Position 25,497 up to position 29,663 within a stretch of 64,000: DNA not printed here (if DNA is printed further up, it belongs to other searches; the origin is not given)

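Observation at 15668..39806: Recurring genome architecture: accessory genes flanked by duplicated 3' ends of neighbouring genes (three instances in 64 kb)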

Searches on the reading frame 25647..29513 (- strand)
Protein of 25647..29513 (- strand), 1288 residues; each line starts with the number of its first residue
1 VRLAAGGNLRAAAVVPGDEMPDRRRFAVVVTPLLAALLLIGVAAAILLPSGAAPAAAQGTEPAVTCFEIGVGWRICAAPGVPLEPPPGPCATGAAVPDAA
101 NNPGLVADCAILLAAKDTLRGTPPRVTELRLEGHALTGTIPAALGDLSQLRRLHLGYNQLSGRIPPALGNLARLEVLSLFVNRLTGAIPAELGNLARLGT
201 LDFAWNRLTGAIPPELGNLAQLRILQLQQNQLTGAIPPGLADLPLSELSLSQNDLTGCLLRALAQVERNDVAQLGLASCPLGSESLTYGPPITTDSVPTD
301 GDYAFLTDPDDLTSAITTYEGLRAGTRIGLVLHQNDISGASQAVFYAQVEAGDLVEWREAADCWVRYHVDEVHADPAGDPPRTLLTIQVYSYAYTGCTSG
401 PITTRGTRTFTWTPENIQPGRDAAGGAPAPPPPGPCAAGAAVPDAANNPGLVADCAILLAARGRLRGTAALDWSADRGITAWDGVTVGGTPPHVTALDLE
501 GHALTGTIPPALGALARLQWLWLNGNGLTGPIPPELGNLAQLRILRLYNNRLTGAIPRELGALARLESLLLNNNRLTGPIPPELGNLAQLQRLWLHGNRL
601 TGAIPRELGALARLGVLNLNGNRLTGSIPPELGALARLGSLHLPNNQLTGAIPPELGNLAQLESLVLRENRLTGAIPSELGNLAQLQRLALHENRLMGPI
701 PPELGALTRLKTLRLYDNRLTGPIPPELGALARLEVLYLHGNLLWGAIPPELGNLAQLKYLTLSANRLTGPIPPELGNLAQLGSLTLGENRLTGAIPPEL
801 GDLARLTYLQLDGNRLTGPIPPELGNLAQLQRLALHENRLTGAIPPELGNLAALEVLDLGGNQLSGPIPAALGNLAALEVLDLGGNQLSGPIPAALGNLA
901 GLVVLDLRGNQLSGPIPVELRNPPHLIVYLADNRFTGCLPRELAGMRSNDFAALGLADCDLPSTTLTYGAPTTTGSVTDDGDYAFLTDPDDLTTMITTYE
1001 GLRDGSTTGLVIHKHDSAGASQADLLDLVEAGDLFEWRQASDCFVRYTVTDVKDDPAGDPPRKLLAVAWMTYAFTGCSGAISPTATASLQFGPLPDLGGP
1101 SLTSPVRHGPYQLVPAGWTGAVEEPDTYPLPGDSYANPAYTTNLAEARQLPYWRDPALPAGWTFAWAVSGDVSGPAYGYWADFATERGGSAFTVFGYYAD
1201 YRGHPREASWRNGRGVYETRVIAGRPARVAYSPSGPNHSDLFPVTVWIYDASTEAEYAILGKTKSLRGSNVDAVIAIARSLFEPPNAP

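Call 26: search_protein_families(library=pfam, proteins=[window:25647-29513:-], max_evalue=0.001)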
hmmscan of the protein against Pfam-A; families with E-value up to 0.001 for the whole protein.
window:25647-29513:- (1288 aa): 8 families
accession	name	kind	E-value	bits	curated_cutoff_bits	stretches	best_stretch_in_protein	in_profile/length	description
PF00560.39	LRR_1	-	6.3e-82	252.1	20.6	0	805-827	1-23/23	Leucine Rich Repeat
PF13855.12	LRR_8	-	3.2e-54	181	27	7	757-816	2-61/61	Leucine rich repeat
PF12799.13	LRR_4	-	9.1e-52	172.4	27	5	565-600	2-36/44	Leucine Rich repeats (2 copies)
PF23598.1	LRR_14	-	1.3e-45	156.1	40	4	751-859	42-146/353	Leucine-rich repeat region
PF25019.1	LRR_R13L1-DRL21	-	3.1e-07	30.8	27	0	611-668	71-125/127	R13L1/DRL21 LRRs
PF13516.12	LRR_6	-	1.5e-06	28.3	23.4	0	854-866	5-17/24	Leucine Rich repeat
PF14580.12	LRR_9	-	0.00025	21.1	30.5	0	562-619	62-120/175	Leucine-rich repeat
PF24758.1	LRR_At5g56370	-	0.00037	20.7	27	0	136-180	25-69/227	FBD-associated F-box protein At5g56370, LRR repeats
